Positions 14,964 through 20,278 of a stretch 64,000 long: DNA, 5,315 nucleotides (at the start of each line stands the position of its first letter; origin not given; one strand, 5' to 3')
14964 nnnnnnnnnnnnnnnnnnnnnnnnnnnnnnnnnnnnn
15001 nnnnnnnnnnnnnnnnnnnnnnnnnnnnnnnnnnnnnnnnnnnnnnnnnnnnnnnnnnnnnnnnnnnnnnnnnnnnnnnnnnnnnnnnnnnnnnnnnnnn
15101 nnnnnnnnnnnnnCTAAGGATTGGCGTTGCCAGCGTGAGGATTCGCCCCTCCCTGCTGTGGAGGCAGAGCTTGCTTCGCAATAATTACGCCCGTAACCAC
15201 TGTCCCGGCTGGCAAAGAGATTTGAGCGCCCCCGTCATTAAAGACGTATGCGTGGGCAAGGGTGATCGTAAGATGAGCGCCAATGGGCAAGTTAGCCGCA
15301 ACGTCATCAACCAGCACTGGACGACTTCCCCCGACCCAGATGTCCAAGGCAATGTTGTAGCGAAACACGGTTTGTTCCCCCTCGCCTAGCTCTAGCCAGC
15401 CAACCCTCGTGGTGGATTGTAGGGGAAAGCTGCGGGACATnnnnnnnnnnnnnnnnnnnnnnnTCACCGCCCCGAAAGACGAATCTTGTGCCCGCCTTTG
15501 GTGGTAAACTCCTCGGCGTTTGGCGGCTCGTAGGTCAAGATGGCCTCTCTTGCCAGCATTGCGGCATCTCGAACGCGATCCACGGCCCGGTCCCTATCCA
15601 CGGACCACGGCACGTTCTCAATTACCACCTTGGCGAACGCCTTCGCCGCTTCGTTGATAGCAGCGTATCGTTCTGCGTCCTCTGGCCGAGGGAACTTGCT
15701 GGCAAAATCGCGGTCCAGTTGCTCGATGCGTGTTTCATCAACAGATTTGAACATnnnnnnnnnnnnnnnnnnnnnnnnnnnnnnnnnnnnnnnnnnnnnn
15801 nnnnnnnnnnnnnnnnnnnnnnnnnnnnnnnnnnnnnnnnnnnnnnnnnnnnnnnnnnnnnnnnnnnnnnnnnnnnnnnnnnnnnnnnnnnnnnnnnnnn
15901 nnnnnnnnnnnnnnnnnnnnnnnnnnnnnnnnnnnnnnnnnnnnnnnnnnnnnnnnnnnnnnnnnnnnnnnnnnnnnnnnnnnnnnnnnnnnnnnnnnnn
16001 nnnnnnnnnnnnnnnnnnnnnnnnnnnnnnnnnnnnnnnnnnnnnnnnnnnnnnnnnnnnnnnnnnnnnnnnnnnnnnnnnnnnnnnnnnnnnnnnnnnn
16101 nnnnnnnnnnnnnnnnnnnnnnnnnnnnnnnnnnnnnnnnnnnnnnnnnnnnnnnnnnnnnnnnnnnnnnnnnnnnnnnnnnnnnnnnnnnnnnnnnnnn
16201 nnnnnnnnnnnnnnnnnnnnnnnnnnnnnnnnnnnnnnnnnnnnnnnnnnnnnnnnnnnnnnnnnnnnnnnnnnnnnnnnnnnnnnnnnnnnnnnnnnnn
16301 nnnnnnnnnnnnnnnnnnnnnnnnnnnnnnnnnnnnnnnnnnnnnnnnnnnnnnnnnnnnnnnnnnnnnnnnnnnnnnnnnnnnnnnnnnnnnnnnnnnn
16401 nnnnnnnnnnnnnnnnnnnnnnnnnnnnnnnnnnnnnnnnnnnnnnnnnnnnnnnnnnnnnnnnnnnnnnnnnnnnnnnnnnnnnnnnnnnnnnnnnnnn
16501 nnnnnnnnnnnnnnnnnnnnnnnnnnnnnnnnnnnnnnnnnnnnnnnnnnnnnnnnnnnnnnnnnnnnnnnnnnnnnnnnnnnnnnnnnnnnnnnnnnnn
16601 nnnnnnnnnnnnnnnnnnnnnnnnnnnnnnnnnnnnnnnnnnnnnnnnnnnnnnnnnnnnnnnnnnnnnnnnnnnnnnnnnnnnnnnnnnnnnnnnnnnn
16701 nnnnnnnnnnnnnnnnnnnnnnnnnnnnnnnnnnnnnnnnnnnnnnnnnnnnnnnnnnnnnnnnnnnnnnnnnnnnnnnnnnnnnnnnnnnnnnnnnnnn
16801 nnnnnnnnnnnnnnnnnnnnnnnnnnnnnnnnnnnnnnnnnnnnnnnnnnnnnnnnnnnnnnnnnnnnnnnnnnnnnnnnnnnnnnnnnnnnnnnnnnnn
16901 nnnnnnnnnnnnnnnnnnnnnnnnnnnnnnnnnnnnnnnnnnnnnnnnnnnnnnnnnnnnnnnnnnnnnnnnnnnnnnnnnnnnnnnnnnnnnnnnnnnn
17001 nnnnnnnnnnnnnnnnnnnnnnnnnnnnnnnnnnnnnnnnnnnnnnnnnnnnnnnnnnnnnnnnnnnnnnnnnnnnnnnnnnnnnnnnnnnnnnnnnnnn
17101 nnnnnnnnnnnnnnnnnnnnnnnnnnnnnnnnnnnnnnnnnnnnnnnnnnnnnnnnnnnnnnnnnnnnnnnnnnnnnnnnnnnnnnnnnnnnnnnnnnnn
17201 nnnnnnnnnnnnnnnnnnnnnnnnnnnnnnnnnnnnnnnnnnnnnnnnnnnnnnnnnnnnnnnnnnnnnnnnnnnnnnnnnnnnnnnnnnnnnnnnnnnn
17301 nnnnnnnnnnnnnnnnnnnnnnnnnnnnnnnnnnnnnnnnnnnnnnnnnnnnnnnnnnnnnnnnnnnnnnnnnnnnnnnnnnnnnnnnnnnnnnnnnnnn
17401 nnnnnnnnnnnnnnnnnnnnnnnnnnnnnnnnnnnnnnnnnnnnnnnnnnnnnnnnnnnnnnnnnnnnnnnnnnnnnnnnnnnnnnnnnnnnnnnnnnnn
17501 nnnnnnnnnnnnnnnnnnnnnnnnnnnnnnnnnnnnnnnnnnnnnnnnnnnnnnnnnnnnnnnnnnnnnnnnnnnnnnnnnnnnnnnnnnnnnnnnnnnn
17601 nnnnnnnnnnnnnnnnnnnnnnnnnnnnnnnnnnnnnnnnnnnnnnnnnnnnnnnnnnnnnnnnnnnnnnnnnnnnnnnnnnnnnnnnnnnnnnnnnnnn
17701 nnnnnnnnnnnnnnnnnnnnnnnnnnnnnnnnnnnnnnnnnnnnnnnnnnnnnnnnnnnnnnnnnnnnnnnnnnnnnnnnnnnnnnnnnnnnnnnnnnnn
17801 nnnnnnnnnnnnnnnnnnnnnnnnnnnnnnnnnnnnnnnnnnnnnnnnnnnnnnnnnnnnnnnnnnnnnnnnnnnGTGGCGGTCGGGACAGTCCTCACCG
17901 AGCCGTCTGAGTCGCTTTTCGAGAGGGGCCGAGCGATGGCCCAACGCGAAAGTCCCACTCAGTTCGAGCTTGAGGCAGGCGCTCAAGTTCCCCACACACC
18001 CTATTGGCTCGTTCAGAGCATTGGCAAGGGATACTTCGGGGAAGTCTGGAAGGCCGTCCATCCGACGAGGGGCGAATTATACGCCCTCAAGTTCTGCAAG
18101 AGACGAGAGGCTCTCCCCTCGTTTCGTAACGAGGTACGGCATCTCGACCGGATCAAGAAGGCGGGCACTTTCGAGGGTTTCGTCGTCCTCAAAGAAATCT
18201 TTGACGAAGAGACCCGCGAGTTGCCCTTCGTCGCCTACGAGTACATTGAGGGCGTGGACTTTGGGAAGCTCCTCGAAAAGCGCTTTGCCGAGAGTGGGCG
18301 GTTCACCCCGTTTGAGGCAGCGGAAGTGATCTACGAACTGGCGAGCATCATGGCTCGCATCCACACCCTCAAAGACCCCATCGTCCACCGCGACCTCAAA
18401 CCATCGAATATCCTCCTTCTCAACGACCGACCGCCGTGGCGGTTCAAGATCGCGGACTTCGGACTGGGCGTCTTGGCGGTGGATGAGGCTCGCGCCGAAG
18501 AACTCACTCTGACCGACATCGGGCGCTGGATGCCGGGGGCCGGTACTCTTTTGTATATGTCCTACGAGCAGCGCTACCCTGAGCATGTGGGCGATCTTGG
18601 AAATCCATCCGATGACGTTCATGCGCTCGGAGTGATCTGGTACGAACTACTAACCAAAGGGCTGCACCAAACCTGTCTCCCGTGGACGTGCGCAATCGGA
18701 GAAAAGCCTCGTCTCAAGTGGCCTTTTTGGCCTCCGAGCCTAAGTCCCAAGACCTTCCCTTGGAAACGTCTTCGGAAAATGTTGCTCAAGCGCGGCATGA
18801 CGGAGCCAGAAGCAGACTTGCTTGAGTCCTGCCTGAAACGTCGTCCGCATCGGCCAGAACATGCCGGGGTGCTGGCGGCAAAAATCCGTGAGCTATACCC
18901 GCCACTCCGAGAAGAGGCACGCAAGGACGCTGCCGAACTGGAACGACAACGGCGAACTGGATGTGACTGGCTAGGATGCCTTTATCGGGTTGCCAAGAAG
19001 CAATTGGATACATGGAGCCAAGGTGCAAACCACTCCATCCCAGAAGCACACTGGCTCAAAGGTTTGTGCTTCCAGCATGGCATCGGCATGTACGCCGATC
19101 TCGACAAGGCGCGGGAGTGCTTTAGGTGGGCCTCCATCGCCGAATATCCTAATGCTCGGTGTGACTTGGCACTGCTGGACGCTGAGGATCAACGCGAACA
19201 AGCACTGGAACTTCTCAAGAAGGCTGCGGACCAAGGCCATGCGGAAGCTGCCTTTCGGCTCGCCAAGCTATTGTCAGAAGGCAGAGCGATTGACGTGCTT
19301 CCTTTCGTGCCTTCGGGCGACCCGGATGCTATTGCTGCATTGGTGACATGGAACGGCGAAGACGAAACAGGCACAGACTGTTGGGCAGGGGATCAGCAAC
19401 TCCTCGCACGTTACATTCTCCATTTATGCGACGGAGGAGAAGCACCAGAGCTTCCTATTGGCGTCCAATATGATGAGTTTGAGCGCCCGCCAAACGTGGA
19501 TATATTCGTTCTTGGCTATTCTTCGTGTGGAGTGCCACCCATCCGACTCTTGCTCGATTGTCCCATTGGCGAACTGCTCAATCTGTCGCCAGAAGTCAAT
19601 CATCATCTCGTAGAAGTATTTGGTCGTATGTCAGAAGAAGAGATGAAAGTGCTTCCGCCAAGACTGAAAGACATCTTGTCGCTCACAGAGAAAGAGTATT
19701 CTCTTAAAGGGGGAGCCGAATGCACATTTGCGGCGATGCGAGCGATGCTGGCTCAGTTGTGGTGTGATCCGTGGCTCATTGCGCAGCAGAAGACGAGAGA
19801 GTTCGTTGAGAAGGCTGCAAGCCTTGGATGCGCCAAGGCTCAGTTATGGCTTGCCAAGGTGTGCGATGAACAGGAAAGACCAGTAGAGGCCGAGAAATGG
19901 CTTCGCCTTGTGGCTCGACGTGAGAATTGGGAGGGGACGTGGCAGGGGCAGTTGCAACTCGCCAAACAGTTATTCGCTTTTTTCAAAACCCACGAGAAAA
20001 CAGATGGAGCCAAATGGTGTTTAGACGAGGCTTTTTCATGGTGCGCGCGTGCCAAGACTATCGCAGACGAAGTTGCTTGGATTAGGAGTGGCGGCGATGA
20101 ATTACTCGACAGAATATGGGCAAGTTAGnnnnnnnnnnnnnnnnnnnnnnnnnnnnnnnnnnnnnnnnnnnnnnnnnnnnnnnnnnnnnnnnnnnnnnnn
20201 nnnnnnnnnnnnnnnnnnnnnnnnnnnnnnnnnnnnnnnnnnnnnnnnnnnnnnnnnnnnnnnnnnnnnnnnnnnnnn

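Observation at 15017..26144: Three clusters of a strictly 20-bp-periodic direct repeat (core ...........) bracketing two sub-segments of the island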

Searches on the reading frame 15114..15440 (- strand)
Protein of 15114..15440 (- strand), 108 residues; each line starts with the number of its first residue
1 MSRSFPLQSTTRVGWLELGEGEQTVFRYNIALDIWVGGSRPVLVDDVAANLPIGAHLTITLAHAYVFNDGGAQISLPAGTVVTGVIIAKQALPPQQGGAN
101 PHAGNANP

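Call 10: search_protein_families(library=pfam, proteins=[window:15114-15440:-], max_evalue=0.01)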
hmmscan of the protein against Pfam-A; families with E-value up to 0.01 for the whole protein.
window:15114-15440:- (108 aa): 0 families

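Call 12: search_protein_families(library=ncbifam, proteins=[window:15114-15440:-], max_evalue=0.01)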
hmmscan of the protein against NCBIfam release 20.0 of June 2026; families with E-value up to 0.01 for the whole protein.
window:15114-15440:- (108 aa): 0 families

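Call 44: search_protein_families(library=padloc, proteins=[window:15114-15440:-], max_evalue=0.01)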
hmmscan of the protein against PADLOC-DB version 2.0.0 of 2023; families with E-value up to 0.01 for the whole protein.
window:15114-15440:- (108 aa): 0 families

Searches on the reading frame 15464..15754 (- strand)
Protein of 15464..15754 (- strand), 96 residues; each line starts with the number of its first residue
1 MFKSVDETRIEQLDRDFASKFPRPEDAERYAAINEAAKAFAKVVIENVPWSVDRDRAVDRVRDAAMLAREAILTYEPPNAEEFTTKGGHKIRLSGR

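Call 10: search_protein_families(library=pfam, proteins=[window:15464-15754:-], max_evalue=0.01)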
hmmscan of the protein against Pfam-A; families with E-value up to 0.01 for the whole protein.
window:15464-15754:- (96 aa): 1 family
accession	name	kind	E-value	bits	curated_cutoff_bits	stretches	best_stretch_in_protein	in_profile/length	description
PF24729.2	Acb2_Tad1_hairpin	-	0.00096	19.7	27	1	22-72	5-56/58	Acb2/Tad1, hairpin domain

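Call 12: search_protein_families(library=ncbifam, proteins=[window:15464-15754:-], max_evalue=0.01)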
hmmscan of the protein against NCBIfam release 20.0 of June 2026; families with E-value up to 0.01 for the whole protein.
window:15464-15754:- (96 aa): 0 families

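Call 44: search_protein_families(library=padloc, proteins=[window:15464-15754:-], max_evalue=0.01)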
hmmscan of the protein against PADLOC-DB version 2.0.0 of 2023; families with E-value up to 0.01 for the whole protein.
window:15464-15754:- (96 aa): 0 families

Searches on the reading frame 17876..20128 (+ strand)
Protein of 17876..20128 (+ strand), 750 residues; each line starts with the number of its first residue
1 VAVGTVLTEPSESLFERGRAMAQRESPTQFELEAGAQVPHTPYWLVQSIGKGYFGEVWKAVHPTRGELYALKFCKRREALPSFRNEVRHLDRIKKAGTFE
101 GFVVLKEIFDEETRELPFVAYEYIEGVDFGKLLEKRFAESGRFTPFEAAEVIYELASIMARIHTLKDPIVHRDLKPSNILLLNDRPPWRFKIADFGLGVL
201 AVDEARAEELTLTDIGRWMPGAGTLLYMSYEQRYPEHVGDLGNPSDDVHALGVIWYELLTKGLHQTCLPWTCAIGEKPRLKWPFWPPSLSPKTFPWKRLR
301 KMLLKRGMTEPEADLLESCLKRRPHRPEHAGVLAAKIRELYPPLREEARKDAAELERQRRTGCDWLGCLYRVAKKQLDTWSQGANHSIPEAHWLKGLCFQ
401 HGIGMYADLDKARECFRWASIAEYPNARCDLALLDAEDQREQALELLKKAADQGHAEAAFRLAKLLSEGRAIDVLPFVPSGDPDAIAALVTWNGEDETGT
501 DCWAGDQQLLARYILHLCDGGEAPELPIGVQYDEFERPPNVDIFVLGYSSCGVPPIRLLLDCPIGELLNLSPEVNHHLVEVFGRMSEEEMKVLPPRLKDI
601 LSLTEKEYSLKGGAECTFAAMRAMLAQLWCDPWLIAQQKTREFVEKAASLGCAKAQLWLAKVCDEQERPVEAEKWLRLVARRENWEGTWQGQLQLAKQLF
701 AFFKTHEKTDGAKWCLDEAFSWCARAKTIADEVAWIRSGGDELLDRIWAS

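Call 10: search_protein_families(library=pfam, proteins=[window:17876-20128:+], max_evalue=0.01)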
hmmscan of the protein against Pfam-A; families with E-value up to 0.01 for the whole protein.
window:17876-20128:+ (750 aa): 6 families
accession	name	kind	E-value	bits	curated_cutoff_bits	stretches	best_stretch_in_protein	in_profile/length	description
PF00069.31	Pkinase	-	1.4e-25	90.6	31.7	1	45-262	3-194/263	Protein kinase domain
PF07714.23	PK_Tyr_Ser-Thr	-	5.2e-12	46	23.1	1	46-263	4-202/258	Protein tyrosine and serine/threonine kinase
PF08238.18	Sel1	-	8.6e-06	26.6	30.7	0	440-455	21-36/36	Sel1 repeat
PF01636.29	APH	-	0.00017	21.9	23.2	1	49-165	5-110/239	Phosphotransferase enzyme family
PF14559.12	TPR_19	-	0.002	18.8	25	0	436-468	3-37/68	Tetratricopeptide repeat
PF23310.1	TPR_27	-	0.01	16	27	0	438-463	43-68/110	Plant tetratrico peptide repeats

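Call 44: search_protein_families(library=padloc, proteins=[window:17876-20128:+], max_evalue=0.01)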
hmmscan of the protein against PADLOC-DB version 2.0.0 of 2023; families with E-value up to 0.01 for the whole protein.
window:17876-20128:+ (750 aa): 32 families (the best 25 are shown)
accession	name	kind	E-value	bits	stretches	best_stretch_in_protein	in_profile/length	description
PDLC04138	mad6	-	4.8e-34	116.2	1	44-352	54-325/659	mads_6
PDLC04042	PD-T4-6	-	2.4e-26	91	1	40-261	8-208/292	-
PDLC04047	PD-T4-6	-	5e-26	89.5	1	42-260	11-207/327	-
PDLC04053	PD-T4-6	-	9.3e-25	85.7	1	41-260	9-206/311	-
PDLC03920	MkoA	-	3e-24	83.4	1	50-351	16-288/1112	-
PDLC04041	PD-T4-6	-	1.1e-21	75.6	1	19-261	8-230/443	-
PDLC04043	PD-T4-6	-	5.1e-20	69.9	1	39-260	13-212/452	-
PDLC04039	PD-T4-6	-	4.3e-19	66.9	1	35-260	10-210/458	-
PDLC01088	C3a189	-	1e-17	62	1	49-260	5-203/840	kinase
PDLC04054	PD-T4-6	-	2.6e-17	61.3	1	43-260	12-208/347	-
PDLC04060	PD-T4-6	-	5.8e-17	59.7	1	43-260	10-204/486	-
PDLC04061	PD-T4-6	-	3.9e-16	57.6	1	33-260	8-218/510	-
PDLC04057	PD-T4-6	-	6.5e-15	53.1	1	112-260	78-205/443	-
PDLC04048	PD-T4-6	-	9.8e-15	52.8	1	43-260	12-207/354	-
PDLC04055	PD-T4-6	-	1.2e-12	45.4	1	43-260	72-269/496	-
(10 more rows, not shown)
